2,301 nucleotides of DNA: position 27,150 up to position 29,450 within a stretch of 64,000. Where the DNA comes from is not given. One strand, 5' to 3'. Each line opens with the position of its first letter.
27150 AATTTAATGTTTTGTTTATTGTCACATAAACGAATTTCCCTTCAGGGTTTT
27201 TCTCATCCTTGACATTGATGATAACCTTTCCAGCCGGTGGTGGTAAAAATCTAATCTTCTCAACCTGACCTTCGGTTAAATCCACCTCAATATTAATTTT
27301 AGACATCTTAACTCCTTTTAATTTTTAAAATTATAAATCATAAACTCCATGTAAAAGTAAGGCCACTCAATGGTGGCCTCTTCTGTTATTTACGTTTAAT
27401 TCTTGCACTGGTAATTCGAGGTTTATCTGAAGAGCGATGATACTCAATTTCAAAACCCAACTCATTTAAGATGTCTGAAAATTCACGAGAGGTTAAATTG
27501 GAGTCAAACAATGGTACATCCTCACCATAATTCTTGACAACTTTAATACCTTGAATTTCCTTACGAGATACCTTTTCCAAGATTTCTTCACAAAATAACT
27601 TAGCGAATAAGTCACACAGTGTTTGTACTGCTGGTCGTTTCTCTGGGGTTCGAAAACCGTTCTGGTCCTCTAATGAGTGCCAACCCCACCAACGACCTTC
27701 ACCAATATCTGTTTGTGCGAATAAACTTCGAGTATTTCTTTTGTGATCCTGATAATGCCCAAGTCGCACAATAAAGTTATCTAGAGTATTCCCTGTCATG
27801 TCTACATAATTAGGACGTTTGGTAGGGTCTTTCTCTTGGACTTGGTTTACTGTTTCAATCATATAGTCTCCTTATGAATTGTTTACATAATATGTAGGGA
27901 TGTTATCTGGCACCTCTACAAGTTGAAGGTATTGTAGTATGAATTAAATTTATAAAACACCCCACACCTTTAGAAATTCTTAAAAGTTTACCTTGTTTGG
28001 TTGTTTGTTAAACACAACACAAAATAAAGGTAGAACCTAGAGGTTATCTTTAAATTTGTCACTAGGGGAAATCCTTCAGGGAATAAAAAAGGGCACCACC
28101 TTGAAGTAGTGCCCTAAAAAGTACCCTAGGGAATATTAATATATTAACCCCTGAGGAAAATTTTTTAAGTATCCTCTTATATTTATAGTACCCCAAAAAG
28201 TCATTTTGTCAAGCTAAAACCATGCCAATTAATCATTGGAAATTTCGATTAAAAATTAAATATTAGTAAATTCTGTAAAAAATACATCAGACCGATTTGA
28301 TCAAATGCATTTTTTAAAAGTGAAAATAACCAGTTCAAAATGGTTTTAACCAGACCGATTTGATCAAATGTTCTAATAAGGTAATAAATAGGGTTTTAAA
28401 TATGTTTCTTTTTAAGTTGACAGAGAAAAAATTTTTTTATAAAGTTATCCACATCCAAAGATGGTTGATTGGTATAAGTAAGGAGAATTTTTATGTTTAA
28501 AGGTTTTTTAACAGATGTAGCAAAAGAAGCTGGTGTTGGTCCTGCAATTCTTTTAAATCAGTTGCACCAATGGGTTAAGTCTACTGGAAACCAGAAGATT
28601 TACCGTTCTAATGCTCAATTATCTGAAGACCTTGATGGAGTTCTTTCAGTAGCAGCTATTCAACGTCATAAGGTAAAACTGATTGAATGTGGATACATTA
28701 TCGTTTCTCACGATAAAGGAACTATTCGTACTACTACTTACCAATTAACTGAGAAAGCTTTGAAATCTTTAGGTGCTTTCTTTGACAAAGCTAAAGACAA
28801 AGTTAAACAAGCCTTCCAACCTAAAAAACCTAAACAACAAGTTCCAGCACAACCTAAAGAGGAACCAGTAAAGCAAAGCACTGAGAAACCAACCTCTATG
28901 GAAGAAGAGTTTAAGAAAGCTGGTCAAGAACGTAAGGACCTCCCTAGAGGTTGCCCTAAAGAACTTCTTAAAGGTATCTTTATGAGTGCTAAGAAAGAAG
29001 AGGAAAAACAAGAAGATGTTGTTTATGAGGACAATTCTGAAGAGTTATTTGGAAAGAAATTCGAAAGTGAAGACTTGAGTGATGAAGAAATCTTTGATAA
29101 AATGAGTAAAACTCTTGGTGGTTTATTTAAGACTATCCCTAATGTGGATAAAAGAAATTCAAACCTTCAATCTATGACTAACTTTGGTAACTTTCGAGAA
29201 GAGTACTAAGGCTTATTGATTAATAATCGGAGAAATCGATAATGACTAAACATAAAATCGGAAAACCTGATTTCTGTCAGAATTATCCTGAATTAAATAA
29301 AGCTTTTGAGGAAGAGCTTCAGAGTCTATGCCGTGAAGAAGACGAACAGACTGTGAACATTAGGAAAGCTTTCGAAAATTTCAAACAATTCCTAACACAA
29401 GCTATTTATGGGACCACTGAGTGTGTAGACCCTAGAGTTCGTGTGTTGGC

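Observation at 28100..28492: Divergent control region with two perfect 20-bp direct repeats carrying a GATC-centred 12-bp palindrome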

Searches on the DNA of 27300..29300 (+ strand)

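Call 4: search_dna_similar(query=window:27400-29300:+, collection=phages, mode=distant, max_rows=40)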
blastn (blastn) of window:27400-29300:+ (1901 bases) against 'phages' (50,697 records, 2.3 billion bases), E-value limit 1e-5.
Records with a match: 8; places in all: 8; records where one place covers at least 80% of the query: 7.
Best place of each record, by identity: 95-99% 4; 90-95% 3; 60-80% 1.
By first word of the organism name: Acinetobacter 8.
By host as written in the record: Acinetobacter baumannii 3; Acinetobacter baumannii YMC13/03/R2096 2; Acinetobacter baumannii strain LUH 5533 1; Acinetobacter baumannii strain KZ-1098 1; Acinetobacter baumannii strain KZ-1096 1.
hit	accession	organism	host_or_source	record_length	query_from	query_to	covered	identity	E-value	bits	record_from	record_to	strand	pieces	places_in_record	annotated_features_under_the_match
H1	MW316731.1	Acinetobacter phage Mithridates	Acinetobacter baumannii strain LUH 5533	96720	1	1901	100%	97.0%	0e+0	3162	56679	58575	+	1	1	hypothetical protein (x3)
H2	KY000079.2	Acinetobacter phage AM24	Acinetobacter baumannii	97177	1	1866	98%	98.3%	0e+0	3200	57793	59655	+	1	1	hypothetical protein (x3)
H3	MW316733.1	Acinetobacter phage Bestia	Acinetobacter baumannii strain KZ-1098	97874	1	1901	98%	96.0%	0e+0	3062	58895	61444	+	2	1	hypothetical protein (x3) | HNH homing endonuclease/ putative DNA-binding protein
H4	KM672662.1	Acinetobacter phage YMC13/03/R2096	Acinetobacter baumannii YMC13/03/R2096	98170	1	1901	100%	93.7%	0e+0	2921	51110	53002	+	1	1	hypothetical protein (x3)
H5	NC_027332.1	Acinetobacter phage YMC13/03/R2096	Acinetobacter baumannii YMC13/03/R2096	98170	1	1901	100%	93.7%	0e+0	2921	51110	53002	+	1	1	hypothetical protein (x3)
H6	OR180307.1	Acinetobacter phage P577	Acinetobacter baumannii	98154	1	1901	100%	93.7%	0e+0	2921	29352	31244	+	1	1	hypothetical protein (x3)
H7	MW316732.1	Acinetobacter phage Herod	Acinetobacter baumannii strain KZ-1096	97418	1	1901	98%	95.8%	0e+0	3025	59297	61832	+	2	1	hypothetical protein (x4) | HNH homing endonuclease/ putative DNA-binding protein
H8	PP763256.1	Acinetobacter phage Ab3-TPeters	Acinetobacter baumannii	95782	1089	1320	12%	66.2%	2e-6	62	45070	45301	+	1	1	hypothetical protein (x2)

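Call 7: get_annotated_region(hit=H1, flank=4000)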
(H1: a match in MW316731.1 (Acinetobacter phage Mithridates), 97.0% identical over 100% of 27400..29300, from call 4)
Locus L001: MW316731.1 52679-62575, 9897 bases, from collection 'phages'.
description: Acinetobacter phage Mithridates, complete genome.
organism: Acinetobacter phage Mithridates (NCBI taxid 2801403)
taxonomy: Viruses; Duplodnaviria; Heunggongvirae; Uroviricota; Caudoviricetes
host: Acinetobacter baumannii strain LUH 5533; source: sewage water; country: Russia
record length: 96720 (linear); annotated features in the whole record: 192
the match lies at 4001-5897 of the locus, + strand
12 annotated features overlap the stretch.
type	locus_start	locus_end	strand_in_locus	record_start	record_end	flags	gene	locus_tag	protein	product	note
CDS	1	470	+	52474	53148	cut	-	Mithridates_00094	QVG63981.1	endolysin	-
CDS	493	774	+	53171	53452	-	-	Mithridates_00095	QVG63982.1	hypothetical protein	-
CDS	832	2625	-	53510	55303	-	-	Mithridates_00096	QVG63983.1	ribonucleoside-diphosphate reductase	Ribonucleoside-diphosphate reductase NrdZ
CDS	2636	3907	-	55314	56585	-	-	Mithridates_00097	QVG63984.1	ribonucleotide reductase of class Ia beta subunit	-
CDS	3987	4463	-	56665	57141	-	-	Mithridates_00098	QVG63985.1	hypothetical protein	-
CDS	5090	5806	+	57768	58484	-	-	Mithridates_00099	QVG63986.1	hypothetical protein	-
CDS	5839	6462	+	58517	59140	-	-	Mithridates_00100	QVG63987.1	hypothetical protein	-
CDS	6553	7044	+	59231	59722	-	-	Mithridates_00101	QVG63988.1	hypothetical protein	-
CDS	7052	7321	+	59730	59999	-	-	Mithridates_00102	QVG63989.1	hypothetical protein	-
CDS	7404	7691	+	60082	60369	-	-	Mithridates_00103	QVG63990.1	hypothetical protein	-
CDS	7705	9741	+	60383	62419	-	-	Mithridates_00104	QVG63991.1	putative DNA primase/helicase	-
CDS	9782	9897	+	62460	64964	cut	-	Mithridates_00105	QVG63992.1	DNA polymerase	-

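Call 8: get_annotated_region(hit=H4, flank=4000)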
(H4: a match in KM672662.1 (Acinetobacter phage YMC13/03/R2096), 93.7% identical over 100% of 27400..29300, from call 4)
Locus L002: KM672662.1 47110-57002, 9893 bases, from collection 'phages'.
description: Acinetobacter phage YMC13/03/R2096, complete genome.
organism: Acinetobacter phage YMC13/03/R2096 (NCBI taxid 1560342)
taxonomy: Viruses; Duplodnaviria; Heunggongvirae; Uroviricota; Caudoviricetes
host: Acinetobacter baumannii YMC13/03/R2096; source: -; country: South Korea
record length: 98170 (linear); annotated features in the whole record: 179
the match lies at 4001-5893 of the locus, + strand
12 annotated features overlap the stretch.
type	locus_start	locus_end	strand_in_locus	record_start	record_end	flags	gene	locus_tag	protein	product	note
CDS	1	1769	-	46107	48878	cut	-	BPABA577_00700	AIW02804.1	ribonucleoside-diphosphate reductase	TIGRFAM: intein_Nterm: intein N-terminal splicing region; Pfam: LAGLIDADG-like domain; Pfam: Ribonucleotide reductase, ...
CDS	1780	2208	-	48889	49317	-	-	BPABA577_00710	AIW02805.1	putative ribonucleoside-diphosphate reductase alpha chain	-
CDS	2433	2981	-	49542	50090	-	-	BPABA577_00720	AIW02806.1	putative HNH endonuclease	Pfam: HNH endonuclease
CDS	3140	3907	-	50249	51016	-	-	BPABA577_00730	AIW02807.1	putative ribonucleotide-diphosphate reductase beta subunit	Pfam: Ribonucleotide reductase, small chain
CDS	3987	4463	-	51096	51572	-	-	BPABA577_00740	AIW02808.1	hypothetical protein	-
CDS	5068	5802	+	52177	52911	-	-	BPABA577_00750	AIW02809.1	hypothetical protein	-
CDS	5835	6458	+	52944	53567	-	-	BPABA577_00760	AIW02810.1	hypothetical protein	-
CDS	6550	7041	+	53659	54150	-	-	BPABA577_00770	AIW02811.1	hypothetical protein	-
CDS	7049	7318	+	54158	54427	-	-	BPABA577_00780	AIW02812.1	hypothetical protein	Pfam: UBA-like domain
CDS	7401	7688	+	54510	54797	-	-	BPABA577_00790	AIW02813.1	hypothetical protein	-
CDS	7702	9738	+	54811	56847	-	-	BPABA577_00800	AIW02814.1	putative DNA primase/helicase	Pfam: AAA domain; Pfam: Toprim-like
CDS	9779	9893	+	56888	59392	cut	-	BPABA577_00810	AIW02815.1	DNA polymerase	Pfam: DNA polymerase family A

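Call 9: get_annotated_region(hit=H3, flank=3000)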
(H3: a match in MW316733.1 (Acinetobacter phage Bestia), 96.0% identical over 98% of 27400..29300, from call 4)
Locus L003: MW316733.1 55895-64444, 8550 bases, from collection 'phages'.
description: Acinetobacter phage Bestia, complete genome.
organism: Acinetobacter phage Bestia (NCBI taxid 2801401)
taxonomy: Viruses; Duplodnaviria; Heunggongvirae; Uroviricota; Caudoviricetes
host: Acinetobacter baumannii strain KZ-1098; source: sewage water; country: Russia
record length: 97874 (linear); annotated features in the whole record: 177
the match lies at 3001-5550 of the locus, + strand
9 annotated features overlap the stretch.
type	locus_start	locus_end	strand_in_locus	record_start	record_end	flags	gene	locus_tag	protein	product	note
CDS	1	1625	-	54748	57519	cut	-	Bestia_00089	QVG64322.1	ribonucleoside-diphosphate reductase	-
CDS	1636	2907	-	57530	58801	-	-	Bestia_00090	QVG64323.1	ribonucleotide reductase of class Ia beta subunit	-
CDS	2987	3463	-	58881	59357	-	-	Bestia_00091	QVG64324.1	hypothetical protein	-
CDS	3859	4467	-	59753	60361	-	-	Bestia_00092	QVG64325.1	HNH homing endonuclease/ putative DNA-binding protein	-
CDS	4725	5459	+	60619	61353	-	-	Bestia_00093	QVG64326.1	hypothetical protein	-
CDS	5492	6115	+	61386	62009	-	-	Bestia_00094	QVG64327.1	hypothetical protein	-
CDS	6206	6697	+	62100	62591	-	-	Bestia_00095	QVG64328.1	hypothetical protein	-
CDS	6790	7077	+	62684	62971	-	-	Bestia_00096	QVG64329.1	hypothetical protein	-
CDS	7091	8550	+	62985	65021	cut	-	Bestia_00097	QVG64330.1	putative DNA primase/helicase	-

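Call 10: get_annotated_region(hit=H2, flank=3000)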
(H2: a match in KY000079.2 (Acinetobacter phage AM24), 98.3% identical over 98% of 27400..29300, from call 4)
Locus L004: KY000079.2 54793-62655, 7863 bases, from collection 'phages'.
description: Acinetobacter phage AM24, complete genome.
organism: Acinetobacter phage AM24 (NCBI taxid 1913571)
taxonomy: Viruses; Duplodnaviria; Heunggongvirae; Uroviricota; Caudoviricetes
host: Acinetobacter baumannii; source: -; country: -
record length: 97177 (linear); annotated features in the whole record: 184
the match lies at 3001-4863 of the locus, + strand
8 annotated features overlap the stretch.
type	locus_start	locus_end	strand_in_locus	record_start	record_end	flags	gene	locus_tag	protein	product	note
CDS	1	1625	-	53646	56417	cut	-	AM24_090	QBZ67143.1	ribonucleotide reductase of class Ia alpha subunit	-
CDS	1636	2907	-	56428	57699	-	-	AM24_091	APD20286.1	ribonucleotide reductase of class Ia beta subunit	-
CDS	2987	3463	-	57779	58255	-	-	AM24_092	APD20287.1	hypothetical protein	-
CDS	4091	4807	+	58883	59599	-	-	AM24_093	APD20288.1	hypothetical protein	-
CDS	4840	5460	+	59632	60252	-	-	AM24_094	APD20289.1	hypothetical protein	-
CDS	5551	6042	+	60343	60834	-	-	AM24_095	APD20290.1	hypothetical protein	-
CDS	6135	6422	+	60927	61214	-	-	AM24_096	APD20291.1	hypothetical protein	-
CDS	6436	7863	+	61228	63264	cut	-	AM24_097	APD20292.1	DNA primase/helicase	-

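Call 11: get_annotated_region(hit=H7, flank=3000)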
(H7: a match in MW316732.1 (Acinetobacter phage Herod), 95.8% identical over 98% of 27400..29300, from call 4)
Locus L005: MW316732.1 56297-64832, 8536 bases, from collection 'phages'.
description: Acinetobacter phage Herod, complete genome.
organism: Acinetobacter phage Herod (NCBI taxid 2801402)
taxonomy: Viruses; Duplodnaviria; Heunggongvirae; Uroviricota; Caudoviricetes
host: Acinetobacter baumannii strain KZ-1096; source: sewage water; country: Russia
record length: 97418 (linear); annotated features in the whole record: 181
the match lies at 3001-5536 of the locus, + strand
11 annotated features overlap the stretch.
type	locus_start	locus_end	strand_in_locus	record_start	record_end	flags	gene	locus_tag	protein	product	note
CDS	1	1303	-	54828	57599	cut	-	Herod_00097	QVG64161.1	ribonucleoside-diphosphate reductase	-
CDS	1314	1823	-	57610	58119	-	-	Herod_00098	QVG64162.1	ribonucleotide reductase of class Ia beta subunit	-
CDS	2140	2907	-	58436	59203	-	-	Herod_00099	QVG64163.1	putative ribonucleotide-diphosphate reductase beta subunit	-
CDS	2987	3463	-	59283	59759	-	-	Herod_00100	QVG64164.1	hypothetical protein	-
CDS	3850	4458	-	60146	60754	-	-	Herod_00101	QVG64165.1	HNH homing endonuclease/ putative DNA-binding protein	-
CDS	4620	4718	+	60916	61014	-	-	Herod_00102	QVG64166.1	hypothetical protein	-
CDS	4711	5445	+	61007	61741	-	-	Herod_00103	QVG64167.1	hypothetical protein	-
CDS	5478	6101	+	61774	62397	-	-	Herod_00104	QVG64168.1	hypothetical protein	-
CDS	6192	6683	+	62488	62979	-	-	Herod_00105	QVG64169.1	hypothetical protein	-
CDS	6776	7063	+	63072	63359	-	-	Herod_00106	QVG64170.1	hypothetical protein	-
CDS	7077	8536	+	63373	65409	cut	-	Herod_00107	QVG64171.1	putative DNA primase/helicase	-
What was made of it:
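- It is the first gene of the module holding the primase/helicase and the DNA polymerase (calls 7-11).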

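Call 12: get_annotated_region(hit=H8, flank=5000)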
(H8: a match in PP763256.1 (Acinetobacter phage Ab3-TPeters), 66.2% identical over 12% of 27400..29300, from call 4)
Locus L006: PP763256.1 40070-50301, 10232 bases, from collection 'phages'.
description: Acinetobacter phage Ab3-TPeters, complete genome.
organism: Acinetobacter phage Ab3-TPeters (NCBI taxid 3405110)
taxonomy: Viruses; Duplodnaviria; Heunggongvirae; Uroviricota; Caudoviricetes
host: Acinetobacter baumannii; source: -; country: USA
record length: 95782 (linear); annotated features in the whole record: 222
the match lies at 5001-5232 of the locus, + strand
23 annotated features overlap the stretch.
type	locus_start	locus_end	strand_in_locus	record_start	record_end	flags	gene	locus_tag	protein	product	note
CDS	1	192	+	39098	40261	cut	-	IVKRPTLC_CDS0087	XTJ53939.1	tail fiber protein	-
CDS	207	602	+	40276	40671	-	-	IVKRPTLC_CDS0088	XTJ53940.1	hypothetical protein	-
CDS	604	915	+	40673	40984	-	-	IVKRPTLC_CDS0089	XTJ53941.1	hypothetical protein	-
CDS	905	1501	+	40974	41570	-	-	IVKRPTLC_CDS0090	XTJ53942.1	endolysin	-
CDS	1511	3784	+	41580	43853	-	-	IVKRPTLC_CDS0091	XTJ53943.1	tail fiber protein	-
CDS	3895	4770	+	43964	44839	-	-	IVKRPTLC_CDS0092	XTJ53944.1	hypothetical protein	-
CDS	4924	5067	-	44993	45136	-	-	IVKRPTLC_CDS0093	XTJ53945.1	hypothetical protein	-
CDS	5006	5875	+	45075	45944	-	-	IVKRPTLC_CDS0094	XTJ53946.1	hypothetical protein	-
CDS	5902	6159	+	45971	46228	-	-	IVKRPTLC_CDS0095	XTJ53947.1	hypothetical protein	-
CDS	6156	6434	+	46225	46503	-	-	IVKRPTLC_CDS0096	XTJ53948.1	hypothetical protein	-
CDS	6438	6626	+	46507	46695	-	-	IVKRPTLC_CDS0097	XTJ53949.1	hypothetical protein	-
CDS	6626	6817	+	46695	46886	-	-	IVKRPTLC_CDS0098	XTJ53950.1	hypothetical protein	-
CDS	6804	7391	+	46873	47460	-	-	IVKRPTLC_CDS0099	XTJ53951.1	hypothetical protein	-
CDS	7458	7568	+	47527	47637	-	-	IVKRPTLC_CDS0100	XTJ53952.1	hypothetical protein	-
CDS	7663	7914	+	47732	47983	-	-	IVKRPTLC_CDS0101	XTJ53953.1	hypothetical protein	-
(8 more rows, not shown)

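Call 20: search_rna_families(source=window, start=27300, end=29300, threshold=evalue, max_evalue=5)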
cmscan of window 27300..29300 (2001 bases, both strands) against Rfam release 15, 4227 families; matches with E-value up to 5: 13.
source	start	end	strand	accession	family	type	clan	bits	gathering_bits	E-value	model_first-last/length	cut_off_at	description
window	28084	28148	-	RF01489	sbrA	Gene; sRNA;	-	25.9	45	0.014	1-71/71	no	Listeria sRNA sbrA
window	27301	27383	+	RF02379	csRNA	Gene; sRNA;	-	23.8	57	3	1-93/93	no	Cia-dependent small RNA csRNA1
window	28076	28138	-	RF00519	suhB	Gene; sRNA;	CL00108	23.4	41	0.051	1-77/77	no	Makes More Granules Regulator RNA (mmgR)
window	27860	27927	-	RF02934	caiA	Gene; sRNA;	-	20.9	55.5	1.9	1-78/78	no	caiA RNA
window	28084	28209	-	RF02390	sau-41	Gene; sRNA;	-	19.8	80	4.8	1-156/156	no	Staphylococcus sRNA sau-41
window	28082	28159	-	RF02676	Esr41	Gene; sRNA;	-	19.7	102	1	1-74/74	no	Enterohemorrhagic E. coli sRNA 41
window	29077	29114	+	RF01421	snoR114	Gene; snRNA; snoRNA; CD-box;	-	18.2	45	3.7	1-87/87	no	small nucleolar RNA snoR114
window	28079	28180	-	RF02538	TarB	Gene; sRNA;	-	17.3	80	4.1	1-79/79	no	Vibrio ToxT activated RNA TarB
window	29236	29296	+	RF00530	snoMe28S-Cm2645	Gene; snRNA; snoRNA; CD-box;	CL00069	17.3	48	4.5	1-75/75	no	Small nucleolar RNA Me28S-Cm2645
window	28997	29042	+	RF01306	sR52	Gene; snRNA; snoRNA; CD-box;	-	16.5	50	2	1-60/60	no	Small nucleolar RNA sR52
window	28324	28397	+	RF01396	isrN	Gene; sRNA;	-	15.4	44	1.9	1-143/143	no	isrN Hfq binding RNA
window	28891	29054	-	RF02706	TeloSII_ncR30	Gene; sRNA;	-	14.7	86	1.9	1-226/226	no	TeloSII non coding RNA 30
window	27302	27382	+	RF02503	Atu_C9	Gene; sRNA;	-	13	40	1.3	110-192/192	no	Rhizobiales sRNA Atu_C9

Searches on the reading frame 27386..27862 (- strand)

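Call 18: search_protein_families(library=pfam, proteins=[window:27386-27862:-], max_evalue=1)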
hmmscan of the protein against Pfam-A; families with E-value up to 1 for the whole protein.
window:27386-27862:- (158 aa): 1 family
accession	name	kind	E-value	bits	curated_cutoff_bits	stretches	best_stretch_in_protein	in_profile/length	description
PF06072.16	Herpes_US9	-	0.23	11.8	23.7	1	19-43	3-27/61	Alphaherpesvirus tegument protein US9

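Call 19: search_protein_families(library=phrogs, proteins=[window:27386-27862:-], max_evalue=0.01)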
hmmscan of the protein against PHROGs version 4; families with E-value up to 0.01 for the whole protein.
window:27386-27862:- (158 aa): 1 family
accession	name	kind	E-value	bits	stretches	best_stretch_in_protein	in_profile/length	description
phrog_31432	-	unknown function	2.9e-113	376.1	1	1-158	1-158/158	-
